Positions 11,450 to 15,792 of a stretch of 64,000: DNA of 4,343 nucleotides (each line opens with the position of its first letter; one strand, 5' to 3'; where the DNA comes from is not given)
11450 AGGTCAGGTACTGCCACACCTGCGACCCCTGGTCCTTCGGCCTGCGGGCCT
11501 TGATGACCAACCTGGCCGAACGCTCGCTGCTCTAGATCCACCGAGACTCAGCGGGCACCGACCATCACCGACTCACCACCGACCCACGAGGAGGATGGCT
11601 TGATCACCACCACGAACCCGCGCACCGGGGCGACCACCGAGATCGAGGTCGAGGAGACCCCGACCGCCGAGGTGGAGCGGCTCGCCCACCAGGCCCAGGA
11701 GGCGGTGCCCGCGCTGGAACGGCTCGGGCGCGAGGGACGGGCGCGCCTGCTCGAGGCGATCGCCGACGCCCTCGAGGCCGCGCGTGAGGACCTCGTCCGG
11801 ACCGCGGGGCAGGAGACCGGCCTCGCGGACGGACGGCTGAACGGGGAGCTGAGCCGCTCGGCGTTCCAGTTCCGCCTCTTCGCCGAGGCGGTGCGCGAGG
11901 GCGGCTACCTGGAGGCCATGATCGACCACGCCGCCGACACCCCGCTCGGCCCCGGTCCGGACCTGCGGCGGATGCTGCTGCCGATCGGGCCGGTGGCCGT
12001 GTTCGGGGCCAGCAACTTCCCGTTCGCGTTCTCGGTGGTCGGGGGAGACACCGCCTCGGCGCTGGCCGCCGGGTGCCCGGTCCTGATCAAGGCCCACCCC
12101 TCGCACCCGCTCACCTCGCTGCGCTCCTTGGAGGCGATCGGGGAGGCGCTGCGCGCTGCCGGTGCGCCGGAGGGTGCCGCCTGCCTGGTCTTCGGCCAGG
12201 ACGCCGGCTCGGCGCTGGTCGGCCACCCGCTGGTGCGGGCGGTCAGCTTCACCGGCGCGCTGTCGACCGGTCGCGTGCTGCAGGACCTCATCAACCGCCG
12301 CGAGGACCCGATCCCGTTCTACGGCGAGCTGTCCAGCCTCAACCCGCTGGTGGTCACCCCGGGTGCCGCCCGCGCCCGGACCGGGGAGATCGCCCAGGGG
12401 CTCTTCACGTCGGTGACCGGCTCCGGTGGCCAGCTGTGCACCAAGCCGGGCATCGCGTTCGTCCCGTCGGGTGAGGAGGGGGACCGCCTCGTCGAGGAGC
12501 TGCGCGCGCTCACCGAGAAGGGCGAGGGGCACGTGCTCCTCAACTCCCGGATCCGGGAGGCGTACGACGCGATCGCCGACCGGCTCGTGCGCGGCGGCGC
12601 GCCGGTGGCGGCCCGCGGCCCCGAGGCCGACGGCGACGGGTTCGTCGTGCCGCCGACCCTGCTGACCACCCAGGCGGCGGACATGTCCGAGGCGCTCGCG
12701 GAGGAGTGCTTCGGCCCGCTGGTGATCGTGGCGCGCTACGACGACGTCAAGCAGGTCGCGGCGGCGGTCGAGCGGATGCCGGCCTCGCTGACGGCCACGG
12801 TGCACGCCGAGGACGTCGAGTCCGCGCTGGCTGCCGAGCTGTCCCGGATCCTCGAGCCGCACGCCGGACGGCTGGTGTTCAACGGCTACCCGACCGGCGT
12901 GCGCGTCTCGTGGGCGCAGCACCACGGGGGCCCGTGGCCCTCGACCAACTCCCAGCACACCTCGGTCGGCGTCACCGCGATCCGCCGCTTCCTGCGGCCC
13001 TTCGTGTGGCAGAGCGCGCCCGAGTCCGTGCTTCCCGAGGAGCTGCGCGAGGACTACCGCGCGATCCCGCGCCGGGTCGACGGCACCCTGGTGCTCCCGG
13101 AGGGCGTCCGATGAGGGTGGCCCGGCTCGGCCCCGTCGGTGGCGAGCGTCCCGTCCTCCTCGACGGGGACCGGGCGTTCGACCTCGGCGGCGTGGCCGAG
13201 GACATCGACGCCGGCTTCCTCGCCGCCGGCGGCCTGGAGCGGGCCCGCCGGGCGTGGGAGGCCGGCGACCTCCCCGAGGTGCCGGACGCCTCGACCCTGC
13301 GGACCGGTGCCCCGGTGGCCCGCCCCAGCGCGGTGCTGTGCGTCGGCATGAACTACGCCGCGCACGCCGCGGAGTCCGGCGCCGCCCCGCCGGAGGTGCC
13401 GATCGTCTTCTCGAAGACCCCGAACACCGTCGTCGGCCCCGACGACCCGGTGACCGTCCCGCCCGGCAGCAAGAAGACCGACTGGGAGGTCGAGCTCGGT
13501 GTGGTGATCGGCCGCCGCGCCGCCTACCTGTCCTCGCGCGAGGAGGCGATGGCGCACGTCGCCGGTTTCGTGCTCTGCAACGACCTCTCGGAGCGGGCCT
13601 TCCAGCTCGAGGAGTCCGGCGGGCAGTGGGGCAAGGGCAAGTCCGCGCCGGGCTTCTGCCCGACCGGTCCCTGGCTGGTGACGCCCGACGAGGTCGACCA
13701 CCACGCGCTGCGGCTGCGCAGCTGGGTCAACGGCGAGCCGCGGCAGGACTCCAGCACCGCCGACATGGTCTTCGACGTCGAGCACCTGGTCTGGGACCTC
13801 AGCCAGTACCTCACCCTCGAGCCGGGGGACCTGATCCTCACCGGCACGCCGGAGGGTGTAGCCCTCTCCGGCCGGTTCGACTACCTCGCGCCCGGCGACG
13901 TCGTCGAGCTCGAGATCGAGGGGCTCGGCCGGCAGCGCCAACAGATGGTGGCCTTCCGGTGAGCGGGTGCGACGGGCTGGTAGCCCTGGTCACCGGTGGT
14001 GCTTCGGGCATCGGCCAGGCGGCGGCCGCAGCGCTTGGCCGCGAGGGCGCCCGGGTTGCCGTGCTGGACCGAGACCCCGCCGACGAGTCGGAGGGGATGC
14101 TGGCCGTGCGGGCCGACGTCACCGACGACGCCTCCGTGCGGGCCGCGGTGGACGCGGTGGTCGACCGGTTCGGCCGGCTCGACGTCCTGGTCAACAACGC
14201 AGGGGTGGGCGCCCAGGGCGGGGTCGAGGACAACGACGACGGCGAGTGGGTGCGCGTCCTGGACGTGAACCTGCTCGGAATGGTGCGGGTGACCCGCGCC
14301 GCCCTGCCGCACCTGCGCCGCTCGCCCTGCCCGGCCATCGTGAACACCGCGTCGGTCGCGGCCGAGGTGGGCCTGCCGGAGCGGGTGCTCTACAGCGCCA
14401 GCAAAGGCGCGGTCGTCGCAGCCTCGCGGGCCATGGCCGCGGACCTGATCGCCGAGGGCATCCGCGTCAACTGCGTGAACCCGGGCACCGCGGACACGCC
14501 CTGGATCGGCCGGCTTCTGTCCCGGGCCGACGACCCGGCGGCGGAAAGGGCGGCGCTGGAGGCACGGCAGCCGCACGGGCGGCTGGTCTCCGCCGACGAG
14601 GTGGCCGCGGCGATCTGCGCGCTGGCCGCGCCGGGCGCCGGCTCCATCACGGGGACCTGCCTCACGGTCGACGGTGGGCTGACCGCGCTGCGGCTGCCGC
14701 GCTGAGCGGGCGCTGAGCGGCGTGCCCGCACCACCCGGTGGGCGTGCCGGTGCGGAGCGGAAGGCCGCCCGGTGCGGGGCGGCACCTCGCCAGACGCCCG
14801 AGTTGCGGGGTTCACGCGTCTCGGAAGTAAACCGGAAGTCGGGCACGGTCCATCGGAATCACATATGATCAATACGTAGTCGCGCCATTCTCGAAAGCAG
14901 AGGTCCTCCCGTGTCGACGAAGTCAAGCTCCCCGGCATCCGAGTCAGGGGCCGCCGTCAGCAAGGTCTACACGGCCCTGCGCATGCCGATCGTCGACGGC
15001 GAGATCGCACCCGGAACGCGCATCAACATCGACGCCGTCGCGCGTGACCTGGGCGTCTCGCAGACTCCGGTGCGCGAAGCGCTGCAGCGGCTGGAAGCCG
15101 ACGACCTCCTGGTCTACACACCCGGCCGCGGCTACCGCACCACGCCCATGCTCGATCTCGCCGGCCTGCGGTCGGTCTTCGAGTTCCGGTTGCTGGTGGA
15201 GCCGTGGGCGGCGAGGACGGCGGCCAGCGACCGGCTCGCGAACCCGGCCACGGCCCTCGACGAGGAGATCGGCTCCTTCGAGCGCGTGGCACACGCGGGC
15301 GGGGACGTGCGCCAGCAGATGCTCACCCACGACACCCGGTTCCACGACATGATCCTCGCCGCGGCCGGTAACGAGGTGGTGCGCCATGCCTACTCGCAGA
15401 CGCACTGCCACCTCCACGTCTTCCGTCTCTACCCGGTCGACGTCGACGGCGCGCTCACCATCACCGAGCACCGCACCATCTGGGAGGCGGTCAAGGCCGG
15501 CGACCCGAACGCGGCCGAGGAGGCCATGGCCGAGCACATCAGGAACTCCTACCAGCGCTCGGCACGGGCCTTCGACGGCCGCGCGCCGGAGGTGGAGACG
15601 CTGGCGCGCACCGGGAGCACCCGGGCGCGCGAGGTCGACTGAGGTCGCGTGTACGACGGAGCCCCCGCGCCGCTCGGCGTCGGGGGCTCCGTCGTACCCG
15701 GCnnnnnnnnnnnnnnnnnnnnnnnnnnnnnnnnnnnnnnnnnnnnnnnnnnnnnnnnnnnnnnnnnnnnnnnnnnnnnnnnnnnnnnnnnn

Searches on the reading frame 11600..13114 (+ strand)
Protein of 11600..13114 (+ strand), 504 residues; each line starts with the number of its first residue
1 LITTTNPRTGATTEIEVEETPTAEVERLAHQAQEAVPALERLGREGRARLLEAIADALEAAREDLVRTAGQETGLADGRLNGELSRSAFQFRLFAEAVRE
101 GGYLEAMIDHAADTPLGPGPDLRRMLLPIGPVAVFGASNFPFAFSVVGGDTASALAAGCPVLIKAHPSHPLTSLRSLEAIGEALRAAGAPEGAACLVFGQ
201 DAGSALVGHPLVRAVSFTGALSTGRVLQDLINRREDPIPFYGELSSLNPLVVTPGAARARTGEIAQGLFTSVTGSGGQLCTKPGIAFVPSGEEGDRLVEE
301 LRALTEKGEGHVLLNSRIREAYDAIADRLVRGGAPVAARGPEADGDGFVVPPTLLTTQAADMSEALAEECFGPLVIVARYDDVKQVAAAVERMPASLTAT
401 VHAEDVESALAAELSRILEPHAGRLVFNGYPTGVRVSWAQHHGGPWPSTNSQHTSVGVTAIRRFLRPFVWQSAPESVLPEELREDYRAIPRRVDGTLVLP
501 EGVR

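Call 69: search_protein_families(library=pfam, proteins=[window:11600-13114:+], max_evalue=0.001)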
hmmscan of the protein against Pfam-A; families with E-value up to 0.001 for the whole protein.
window:11600-13114:+ (504 aa): 1 family
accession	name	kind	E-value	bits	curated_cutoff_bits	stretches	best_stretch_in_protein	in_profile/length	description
PF00171.27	Aldedh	-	3.4e-52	178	23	1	3-444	10-437/461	Aldehyde dehydrogenase family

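Call 91: search_protein_families(library=ncbifam, proteins=[window:11600-13114:+], max_evalue=1e-10)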
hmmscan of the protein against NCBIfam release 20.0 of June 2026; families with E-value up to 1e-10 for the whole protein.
window:11600-13114:+ (504 aa): 33 families (the best 25 are shown)
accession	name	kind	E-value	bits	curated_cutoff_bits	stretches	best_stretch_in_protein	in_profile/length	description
NF010000.0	PRK13473.1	subfamily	4.3e-33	114.6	615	1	4-411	21-420/475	aminobutyraldehyde dehydrogenase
TIGR02299.1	HpaE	equivalog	5.8e-32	110.9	638.35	1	5-257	21-258/488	5-carboxymethyl-2-hydroxymuconate semialdehyde dehydrogenase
TIGR01780.1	SSADH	subfamily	1.3e-30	106.7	646.35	1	5-409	2-398/448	succinate-semialdehyde dehydrogenase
NF052305.1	DioxValDhHalo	equivalog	5.8e-28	98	750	1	3-409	23-424/483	2,5-dioxovalerate dehydrogenase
NF045735.1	PaDhStyDPseudo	equivalog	3.9e-27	95.1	850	1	5-411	23-429/483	phenylacetaldehyde dehydrogenase StyD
NF006916.0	PRK09407.1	equivalog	5.5e-27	94.5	521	1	5-410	39-436/526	succinic semialdehyde dehydrogenase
NF006992.0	PRK09457.1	subfamily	6.8e-27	94.3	514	1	4-401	19-407/487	succinylglutamate-semialdehyde dehydrogenase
TIGR03240.1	arg_catab_astD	equivalog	1.4e-26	93.4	579.3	1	16-405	28-409/484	succinylglutamate-semialdehyde dehydrogenase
TIGR03216.1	OH_muco_semi_DH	equivalog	6.2e-26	91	693.25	1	5-288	19-291/481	2-hydroxymuconic semialdehyde dehydrogenase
TIGR01238.1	D1pyr5carbox3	equivalog_domain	1.1e-24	86.8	485.2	1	16-298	67-323/500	L-glutamate gamma-semialdehyde dehydrogenase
TIGR01804.1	BADH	equivalog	1.3e-24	86.5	668.6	1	6-409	19-417/467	betaine-aldehyde dehydrogenase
NF008869.0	PRK11904.1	equivalog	2.8e-24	85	747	1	6-404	569-964/1042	bifunctional proline dehydrogenase/L-glutamate gamma-semialdehyde dehydrogenase PutA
NF042993.1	AlphKGSA_gudD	equivalog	4.3e-24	85.1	770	1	4-435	23-446/481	alpha-ketoglutaric semialdehyde dehydrogenase GucD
NF006915.0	PRK09406.1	equivalog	1.7e-22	79.9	730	1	2-429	3-418/457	NADP-dependent succinic semialdehyde dehydrogenase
NF008415.0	PRK11241.1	equivalog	5.5e-22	78.1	828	1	2-407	28-424/482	NADP-dependent succinate-semialdehyde dehydrogenase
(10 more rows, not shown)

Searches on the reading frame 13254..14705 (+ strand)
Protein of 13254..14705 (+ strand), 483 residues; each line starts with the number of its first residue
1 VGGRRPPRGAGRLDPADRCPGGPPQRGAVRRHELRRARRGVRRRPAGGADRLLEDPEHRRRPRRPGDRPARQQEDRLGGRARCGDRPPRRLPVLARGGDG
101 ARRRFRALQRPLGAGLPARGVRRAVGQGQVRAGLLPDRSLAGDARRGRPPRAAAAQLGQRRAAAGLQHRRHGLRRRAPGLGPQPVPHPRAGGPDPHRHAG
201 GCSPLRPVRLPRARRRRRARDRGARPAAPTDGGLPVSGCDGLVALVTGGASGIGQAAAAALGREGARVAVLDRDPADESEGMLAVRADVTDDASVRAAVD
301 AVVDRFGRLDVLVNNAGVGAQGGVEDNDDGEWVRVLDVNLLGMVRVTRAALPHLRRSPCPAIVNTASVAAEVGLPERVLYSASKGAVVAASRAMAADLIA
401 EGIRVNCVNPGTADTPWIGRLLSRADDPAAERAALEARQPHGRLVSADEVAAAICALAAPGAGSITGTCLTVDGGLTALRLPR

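Call 72: search_protein_families(library=pfam, proteins=[window:13254-14705:+], max_evalue=0.001)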
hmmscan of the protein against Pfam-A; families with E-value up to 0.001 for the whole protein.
window:13254-14705:+ (483 aa): 5 families
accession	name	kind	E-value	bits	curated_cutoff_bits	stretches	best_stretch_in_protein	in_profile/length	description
PF13561.12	adh_short_C2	-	1.1e-55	189.2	27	1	250-477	3-236/236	Enoyl-(Acyl carrier protein) reductase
PF00106.31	adh_short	-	3.2e-49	167.5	26.6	1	243-417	2-186/195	short chain dehydrogenase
PF08659.16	KR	-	2.1e-10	41.2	22.6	1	244-389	3-158/180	KR domain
PF01370.27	Epimerase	-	2.9e-07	30.6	20.9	1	244-352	1-104/240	NAD dependent epimerase/dehydratase family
PF23441.1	SDR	-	1.6e-06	28.1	27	1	283-476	64-255/258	SDR-like rossmann domain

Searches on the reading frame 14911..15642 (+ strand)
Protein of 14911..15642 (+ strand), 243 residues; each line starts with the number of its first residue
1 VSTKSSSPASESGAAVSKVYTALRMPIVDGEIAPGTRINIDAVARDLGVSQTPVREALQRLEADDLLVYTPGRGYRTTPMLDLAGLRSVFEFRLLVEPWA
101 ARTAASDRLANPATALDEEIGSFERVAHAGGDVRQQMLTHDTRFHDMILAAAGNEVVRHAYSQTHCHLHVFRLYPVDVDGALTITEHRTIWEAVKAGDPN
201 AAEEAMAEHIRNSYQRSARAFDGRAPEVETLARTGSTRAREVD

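Call 69: search_protein_families(library=pfam, proteins=[window:14911-15642:+], max_evalue=0.001)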
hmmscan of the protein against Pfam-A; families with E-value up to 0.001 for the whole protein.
window:14911-15642:+ (243 aa): 3 families
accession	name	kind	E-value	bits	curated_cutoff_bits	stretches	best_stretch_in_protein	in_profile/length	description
PF07729.17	FCD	-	6.2e-21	75.5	24.3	1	89-211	2-124/125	FCD domain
PF00392.27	GntR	-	4.4e-15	55.5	27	1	17-75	3-62/64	Bacterial regulatory proteins, gntR family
PF13412.12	HTH_24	-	0.00091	19.2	21.9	0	37-67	17-47/48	Winged helix-turn-helix DNA-binding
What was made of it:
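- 14911..15642 (+): GntR/FCD regulator next to the cluster. Pfam GntR and FCD (call 69).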
